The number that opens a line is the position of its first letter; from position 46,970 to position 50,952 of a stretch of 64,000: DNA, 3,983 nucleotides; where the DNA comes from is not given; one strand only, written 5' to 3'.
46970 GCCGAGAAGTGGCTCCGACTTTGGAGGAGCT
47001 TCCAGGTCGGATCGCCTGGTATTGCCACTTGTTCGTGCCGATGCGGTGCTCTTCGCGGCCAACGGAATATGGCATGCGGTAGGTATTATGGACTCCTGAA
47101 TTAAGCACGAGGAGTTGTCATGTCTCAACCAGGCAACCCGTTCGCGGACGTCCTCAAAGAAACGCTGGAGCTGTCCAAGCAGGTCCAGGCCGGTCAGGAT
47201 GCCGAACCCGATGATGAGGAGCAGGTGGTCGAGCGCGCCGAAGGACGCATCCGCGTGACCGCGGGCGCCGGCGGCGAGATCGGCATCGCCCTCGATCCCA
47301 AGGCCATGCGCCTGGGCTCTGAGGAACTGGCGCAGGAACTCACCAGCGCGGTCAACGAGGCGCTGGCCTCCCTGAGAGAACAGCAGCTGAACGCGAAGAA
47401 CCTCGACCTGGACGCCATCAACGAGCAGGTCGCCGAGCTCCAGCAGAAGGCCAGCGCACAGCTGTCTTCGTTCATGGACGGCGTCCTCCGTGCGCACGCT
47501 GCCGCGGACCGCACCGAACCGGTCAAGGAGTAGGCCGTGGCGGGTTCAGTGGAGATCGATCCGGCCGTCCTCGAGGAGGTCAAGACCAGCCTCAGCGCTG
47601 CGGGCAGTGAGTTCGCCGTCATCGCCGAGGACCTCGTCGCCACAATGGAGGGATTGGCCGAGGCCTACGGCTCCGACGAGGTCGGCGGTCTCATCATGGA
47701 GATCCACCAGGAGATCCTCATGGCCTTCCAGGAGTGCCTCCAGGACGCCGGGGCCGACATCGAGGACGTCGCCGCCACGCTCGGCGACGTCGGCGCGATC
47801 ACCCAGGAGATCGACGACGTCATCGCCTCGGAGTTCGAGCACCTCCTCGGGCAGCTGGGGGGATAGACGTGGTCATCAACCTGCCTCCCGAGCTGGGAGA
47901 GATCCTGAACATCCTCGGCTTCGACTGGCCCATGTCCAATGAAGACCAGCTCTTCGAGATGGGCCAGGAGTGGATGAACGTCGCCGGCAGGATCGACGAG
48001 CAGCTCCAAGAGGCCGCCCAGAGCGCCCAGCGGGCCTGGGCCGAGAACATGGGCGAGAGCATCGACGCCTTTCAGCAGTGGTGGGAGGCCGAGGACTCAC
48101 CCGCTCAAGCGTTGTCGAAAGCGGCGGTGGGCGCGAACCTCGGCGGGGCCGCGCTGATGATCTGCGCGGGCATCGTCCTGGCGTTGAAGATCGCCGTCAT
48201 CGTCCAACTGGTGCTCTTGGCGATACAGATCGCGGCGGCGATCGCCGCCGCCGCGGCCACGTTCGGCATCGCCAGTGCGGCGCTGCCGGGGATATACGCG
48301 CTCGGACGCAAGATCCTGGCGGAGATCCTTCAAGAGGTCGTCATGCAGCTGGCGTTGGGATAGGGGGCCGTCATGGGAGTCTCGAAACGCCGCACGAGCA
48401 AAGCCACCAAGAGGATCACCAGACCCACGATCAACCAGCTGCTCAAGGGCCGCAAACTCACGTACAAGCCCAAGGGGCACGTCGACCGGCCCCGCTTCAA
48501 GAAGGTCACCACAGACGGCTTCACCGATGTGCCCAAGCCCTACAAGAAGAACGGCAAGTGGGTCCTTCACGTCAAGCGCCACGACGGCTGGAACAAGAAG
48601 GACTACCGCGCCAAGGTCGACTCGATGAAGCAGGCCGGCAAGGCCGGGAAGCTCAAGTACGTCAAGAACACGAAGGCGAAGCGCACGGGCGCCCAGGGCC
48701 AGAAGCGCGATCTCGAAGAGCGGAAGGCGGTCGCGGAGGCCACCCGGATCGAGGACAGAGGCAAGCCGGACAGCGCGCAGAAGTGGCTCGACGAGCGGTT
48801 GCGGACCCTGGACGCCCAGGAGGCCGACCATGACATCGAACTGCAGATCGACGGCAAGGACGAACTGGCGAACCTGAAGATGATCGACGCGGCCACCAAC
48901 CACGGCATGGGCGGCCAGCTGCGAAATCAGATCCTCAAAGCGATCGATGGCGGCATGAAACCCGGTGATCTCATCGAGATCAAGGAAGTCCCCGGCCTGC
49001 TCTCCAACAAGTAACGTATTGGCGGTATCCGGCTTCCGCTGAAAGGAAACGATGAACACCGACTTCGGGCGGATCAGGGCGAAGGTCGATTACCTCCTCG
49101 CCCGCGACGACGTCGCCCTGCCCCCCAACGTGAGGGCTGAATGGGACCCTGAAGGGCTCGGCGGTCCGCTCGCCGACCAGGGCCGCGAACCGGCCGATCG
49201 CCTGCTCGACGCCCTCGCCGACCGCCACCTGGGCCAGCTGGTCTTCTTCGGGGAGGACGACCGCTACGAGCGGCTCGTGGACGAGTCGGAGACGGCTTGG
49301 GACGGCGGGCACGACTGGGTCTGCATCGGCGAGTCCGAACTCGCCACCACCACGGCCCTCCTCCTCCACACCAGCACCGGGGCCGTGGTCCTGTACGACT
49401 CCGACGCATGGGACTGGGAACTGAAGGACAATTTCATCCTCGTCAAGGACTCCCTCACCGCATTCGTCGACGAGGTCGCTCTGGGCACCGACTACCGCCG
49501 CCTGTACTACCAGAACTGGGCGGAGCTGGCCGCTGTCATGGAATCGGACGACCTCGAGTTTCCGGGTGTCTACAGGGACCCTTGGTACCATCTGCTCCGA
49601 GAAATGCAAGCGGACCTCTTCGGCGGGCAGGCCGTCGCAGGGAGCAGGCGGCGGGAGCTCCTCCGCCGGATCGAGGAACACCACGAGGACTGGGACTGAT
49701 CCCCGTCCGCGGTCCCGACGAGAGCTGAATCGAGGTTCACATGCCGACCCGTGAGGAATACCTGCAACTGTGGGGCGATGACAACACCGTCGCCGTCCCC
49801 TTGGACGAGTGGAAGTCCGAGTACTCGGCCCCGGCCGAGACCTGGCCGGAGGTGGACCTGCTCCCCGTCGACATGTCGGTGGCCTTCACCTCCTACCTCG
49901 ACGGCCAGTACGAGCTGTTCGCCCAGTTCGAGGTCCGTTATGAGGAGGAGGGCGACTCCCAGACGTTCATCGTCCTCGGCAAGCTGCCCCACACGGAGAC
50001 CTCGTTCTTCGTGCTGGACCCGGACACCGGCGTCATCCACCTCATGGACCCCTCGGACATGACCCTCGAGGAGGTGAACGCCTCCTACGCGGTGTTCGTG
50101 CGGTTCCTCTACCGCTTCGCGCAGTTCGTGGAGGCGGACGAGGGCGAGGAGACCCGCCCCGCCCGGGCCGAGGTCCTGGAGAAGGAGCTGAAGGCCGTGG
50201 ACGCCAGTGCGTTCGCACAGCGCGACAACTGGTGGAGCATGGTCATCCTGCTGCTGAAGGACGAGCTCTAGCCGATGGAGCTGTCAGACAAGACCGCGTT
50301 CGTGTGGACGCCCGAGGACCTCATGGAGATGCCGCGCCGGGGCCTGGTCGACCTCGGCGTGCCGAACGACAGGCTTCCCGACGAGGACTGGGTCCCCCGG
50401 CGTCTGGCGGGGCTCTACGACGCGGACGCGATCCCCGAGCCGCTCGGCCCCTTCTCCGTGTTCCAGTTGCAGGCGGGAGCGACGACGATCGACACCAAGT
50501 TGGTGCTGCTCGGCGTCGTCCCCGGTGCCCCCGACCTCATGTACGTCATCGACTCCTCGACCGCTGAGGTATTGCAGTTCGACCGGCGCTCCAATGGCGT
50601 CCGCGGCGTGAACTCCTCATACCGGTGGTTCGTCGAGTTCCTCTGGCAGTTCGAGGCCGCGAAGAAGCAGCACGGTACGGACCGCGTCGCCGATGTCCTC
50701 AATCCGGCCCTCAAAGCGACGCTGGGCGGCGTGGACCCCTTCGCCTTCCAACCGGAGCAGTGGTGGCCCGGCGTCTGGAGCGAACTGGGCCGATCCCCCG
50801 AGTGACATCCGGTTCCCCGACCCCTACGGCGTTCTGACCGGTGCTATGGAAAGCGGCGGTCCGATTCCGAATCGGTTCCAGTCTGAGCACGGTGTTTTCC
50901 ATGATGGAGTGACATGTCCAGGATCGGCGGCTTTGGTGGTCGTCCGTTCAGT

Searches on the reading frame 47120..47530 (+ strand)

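Call 65: search_protein_families(library=pfam, proteins=[window:47120-47530:+], max_evalue=0.01)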
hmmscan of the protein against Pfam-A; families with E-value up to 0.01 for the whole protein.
window:47120-47530:+ (137 aa): 1 family
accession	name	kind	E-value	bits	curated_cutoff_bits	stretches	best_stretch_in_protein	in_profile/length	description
PF02575.21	YbaB_DNA_bd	-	6.9e-05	23.4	25.5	1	29-89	17-79/91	YbaB/EbfC DNA-binding family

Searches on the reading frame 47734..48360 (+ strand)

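Call 65: search_protein_families(library=pfam, proteins=[window:47734-48360:+], max_evalue=0.01)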
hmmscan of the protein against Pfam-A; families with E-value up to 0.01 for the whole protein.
window:47734-48360:+ (209 aa): 1 family
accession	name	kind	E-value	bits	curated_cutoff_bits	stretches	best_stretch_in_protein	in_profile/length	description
PF25547.1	WXG100_2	-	2.5e-11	44.2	27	1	62-183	18-140/150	WXG100 like domain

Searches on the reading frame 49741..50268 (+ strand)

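Call 65: search_protein_families(library=pfam, proteins=[window:49741-50268:+], max_evalue=0.01)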
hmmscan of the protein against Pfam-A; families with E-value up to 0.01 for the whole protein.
window:49741-50268:+ (176 aa): 1 family
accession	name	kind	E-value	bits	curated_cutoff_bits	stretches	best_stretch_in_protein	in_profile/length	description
PF14435.11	SUKH-4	-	9.8e-18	65.3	25.5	1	71-169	76-177/179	SUKH-4 immunity protein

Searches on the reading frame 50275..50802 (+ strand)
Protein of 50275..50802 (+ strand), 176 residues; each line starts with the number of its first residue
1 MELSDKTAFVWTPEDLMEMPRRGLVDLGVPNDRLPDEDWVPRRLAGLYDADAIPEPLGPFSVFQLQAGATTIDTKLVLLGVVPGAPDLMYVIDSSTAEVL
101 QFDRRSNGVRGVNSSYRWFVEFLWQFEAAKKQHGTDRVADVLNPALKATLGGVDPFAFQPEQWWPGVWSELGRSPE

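Call 65: search_protein_families(library=pfam, proteins=[window:50275-50802:+], max_evalue=0.01)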
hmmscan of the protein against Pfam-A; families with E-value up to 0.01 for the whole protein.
window:50275-50802:+ (176 aa): 1 family
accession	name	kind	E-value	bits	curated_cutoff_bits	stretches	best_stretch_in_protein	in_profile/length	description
PF14435.11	SUKH-4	-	2e-14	54.5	25.5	1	21-168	33-177/179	SUKH-4 immunity protein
